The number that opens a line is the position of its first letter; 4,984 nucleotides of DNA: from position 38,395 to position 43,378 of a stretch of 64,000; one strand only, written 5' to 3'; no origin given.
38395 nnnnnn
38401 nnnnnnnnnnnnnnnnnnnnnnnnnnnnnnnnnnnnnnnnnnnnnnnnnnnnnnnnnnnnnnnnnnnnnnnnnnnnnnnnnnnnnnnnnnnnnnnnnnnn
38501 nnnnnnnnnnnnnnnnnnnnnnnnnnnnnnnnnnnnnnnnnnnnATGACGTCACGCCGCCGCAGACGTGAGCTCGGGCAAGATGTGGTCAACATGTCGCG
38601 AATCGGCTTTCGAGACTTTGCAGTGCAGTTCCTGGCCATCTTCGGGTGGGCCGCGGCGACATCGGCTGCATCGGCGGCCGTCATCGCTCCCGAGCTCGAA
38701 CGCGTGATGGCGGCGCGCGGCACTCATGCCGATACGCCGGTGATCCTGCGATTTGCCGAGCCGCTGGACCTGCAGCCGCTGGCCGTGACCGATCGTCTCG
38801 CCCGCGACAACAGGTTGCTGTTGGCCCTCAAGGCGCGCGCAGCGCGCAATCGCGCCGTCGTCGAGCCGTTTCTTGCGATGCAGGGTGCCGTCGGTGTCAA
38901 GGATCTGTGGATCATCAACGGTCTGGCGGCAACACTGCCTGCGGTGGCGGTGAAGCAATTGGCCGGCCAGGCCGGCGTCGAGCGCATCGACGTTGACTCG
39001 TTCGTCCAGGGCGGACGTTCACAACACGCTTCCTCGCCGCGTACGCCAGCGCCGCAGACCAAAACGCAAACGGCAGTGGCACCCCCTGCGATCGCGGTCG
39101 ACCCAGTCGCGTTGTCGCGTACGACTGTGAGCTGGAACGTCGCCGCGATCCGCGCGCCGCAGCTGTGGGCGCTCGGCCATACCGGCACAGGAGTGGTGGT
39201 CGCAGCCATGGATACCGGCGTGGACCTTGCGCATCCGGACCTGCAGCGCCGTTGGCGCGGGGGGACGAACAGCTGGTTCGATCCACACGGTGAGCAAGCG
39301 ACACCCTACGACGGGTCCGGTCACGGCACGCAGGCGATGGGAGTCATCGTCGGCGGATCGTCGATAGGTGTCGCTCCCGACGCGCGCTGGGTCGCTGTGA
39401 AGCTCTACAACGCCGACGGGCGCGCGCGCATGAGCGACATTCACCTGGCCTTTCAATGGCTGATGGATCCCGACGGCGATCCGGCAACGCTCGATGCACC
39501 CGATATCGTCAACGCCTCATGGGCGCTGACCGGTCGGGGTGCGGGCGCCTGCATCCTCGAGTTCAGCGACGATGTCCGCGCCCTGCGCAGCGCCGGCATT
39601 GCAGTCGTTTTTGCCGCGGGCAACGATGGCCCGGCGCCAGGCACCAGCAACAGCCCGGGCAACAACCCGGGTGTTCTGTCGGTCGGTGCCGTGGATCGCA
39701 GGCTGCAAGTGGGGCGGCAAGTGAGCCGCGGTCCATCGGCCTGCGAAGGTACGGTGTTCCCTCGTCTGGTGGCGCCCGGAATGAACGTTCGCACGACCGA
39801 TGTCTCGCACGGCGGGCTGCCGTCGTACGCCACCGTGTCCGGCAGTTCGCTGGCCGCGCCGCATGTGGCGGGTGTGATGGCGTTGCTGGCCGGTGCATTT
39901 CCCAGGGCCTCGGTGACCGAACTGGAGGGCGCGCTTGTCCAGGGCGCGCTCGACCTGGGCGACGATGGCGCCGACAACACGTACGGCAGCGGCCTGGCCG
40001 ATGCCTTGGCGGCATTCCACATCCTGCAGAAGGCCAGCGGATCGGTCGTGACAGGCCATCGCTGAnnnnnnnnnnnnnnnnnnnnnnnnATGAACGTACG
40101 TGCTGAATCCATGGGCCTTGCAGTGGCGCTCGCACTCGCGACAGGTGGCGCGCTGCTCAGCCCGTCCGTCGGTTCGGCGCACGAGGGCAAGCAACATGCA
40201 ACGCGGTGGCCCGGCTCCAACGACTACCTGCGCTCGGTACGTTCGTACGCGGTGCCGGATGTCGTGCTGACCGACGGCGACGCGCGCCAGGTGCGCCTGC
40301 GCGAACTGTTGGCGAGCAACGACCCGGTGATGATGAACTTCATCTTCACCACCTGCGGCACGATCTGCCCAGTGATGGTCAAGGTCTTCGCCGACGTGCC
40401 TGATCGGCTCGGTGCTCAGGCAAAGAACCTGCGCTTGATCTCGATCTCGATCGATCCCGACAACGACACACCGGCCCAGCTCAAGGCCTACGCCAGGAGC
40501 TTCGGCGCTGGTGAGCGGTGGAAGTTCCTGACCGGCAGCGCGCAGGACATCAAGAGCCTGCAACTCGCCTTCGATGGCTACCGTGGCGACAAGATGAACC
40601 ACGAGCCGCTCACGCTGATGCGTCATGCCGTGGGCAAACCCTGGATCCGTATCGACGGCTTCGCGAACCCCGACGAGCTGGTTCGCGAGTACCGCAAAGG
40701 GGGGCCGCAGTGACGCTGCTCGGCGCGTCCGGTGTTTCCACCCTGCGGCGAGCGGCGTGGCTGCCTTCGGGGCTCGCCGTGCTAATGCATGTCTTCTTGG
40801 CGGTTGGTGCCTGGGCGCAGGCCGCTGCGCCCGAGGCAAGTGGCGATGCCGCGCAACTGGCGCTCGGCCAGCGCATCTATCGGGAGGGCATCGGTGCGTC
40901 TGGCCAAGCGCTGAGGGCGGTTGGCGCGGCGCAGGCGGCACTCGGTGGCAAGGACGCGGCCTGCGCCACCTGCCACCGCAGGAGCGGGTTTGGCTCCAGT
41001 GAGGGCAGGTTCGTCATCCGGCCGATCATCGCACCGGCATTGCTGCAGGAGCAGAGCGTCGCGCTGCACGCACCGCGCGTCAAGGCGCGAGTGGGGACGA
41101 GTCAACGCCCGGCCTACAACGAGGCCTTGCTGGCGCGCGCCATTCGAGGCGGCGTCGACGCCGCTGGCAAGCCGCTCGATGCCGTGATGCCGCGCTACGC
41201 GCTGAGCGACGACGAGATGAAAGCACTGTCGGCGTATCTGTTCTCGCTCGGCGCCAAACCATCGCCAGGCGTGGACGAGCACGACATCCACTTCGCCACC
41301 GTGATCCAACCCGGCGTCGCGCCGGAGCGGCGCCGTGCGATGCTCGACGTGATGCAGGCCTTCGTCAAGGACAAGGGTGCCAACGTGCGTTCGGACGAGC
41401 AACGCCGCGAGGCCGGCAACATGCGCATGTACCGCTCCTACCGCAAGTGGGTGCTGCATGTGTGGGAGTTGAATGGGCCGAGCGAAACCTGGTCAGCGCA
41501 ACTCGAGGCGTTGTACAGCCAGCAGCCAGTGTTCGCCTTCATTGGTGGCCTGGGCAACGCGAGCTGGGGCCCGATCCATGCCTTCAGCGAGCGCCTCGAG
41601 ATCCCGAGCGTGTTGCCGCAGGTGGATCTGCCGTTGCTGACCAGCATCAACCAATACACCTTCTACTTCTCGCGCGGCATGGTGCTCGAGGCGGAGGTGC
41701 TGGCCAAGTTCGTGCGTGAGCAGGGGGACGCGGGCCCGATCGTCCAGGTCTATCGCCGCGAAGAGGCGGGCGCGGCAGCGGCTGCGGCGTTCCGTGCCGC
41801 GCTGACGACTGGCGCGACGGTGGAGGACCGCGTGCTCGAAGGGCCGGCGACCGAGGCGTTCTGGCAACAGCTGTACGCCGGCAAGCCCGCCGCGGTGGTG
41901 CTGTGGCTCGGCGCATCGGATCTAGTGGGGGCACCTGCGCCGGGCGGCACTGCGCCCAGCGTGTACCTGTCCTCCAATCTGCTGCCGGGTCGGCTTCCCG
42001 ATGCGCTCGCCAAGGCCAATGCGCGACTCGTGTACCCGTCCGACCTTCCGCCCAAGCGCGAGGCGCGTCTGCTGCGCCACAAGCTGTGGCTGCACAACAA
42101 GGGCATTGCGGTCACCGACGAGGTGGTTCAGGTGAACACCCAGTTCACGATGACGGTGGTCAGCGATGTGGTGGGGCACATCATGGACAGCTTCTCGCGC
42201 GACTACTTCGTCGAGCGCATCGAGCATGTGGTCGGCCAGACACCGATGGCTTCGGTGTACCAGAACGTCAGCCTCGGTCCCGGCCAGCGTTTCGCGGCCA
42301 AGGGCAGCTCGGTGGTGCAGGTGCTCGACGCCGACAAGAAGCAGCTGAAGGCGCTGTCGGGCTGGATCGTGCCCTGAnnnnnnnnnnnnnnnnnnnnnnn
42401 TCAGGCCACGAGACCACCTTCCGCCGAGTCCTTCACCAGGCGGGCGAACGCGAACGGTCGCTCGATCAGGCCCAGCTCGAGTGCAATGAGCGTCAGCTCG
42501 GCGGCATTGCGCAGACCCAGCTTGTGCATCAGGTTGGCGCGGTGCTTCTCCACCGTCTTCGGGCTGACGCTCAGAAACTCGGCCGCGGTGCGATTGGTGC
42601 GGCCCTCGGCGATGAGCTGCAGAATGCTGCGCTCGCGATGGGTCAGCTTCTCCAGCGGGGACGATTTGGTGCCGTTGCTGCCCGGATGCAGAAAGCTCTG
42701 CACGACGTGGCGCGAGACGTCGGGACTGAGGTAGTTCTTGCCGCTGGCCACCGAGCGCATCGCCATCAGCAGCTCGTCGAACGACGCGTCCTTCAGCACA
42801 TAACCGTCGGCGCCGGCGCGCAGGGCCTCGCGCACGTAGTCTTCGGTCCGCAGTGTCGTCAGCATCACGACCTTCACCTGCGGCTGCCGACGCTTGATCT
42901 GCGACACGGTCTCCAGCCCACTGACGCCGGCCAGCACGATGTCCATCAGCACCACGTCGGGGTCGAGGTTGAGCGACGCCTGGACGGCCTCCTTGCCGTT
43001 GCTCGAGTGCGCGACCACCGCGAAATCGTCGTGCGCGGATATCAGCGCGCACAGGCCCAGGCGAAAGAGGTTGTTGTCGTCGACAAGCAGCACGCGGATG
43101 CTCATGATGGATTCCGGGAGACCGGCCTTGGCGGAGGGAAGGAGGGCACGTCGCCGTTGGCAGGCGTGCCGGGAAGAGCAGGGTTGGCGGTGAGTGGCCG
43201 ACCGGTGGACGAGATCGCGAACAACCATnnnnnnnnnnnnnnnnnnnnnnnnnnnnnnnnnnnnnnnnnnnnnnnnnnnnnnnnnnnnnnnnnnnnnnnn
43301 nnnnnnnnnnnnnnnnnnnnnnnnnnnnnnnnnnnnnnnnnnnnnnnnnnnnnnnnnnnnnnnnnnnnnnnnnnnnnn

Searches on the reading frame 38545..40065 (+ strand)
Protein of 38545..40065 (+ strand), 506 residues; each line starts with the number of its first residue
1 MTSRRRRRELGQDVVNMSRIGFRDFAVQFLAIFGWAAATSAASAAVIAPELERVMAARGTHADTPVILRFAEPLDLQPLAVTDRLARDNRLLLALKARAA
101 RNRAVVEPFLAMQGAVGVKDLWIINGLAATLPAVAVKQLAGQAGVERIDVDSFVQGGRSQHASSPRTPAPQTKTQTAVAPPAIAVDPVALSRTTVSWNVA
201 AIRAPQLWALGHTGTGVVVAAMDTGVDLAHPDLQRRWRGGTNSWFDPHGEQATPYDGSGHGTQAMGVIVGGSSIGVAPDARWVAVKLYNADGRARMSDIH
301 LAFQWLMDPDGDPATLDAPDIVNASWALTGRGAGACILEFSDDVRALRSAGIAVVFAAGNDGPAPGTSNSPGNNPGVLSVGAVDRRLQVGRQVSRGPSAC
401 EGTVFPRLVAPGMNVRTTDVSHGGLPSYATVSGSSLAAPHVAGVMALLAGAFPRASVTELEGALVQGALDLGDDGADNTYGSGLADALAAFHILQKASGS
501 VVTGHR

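Call 82: search_protein_families(library=pfam, proteins=[window:38545-40065:+], max_evalue=0.0001)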
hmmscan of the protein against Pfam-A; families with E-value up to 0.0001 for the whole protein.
window:38545-40065:+ (506 aa): 1 family
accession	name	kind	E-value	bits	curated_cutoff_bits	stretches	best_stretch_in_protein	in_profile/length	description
PF00082.27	Peptidase_S8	-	6.1e-42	144.3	21.8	1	214-483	1-288/288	Subtilase family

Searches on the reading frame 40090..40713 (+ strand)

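Call 52: search_protein_families(library=pfam, proteins=[window:40090-40713:+], max_evalue=0.0001)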
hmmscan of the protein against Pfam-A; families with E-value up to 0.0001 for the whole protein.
window:40090-40713:+ (207 aa): 1 family
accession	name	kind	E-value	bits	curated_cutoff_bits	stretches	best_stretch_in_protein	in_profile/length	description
PF02630.20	SCO1-SenC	-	2.2e-21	76.7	22.8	1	76-180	20-122/134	SCO1/SenC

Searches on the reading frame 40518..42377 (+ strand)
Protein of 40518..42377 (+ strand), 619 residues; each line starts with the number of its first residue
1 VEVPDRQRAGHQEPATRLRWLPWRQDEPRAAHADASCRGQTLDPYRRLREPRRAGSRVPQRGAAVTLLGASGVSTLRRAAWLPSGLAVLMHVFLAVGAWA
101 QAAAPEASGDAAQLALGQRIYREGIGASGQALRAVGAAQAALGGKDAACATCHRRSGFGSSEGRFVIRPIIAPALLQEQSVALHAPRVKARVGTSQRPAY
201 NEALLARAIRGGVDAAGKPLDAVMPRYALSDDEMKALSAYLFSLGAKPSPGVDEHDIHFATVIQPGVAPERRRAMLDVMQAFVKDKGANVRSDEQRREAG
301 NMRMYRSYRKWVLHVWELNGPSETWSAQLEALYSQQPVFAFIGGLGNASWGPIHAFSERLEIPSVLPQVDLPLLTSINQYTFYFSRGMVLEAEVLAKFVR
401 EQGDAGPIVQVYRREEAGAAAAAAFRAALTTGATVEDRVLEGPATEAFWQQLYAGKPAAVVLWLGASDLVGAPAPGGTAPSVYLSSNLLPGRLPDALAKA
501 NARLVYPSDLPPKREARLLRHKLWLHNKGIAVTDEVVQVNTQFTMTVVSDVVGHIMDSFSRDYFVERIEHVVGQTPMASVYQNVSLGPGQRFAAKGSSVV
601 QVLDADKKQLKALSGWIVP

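Call 82: search_protein_families(library=pfam, proteins=[window:40518-42377:+], max_evalue=0.0001)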
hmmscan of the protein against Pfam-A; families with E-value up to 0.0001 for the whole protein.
window:40518-42377:+ (619 aa): 1 family
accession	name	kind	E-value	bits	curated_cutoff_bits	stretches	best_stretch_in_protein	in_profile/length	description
PF00034.26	Cytochrom_C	-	1.6e-05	26.6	21.3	1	147-244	10-89/90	Cytochrome c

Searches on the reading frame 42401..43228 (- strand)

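Call 52: search_protein_families(library=pfam, proteins=[window:42401-43228:-], max_evalue=0.0001)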
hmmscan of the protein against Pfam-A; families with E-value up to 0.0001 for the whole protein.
window:42401-43228:- (275 aa): 2 families
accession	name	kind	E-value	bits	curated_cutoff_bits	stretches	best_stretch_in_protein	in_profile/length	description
PF00072.30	Response_reg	-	1.5e-25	89.9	30.2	1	46-157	1-110/111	Response regulator receiver domain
PF00196.25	GerE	-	7.2e-17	61.2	23.5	1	194-249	2-57/57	Bacterial regulatory proteins, luxR family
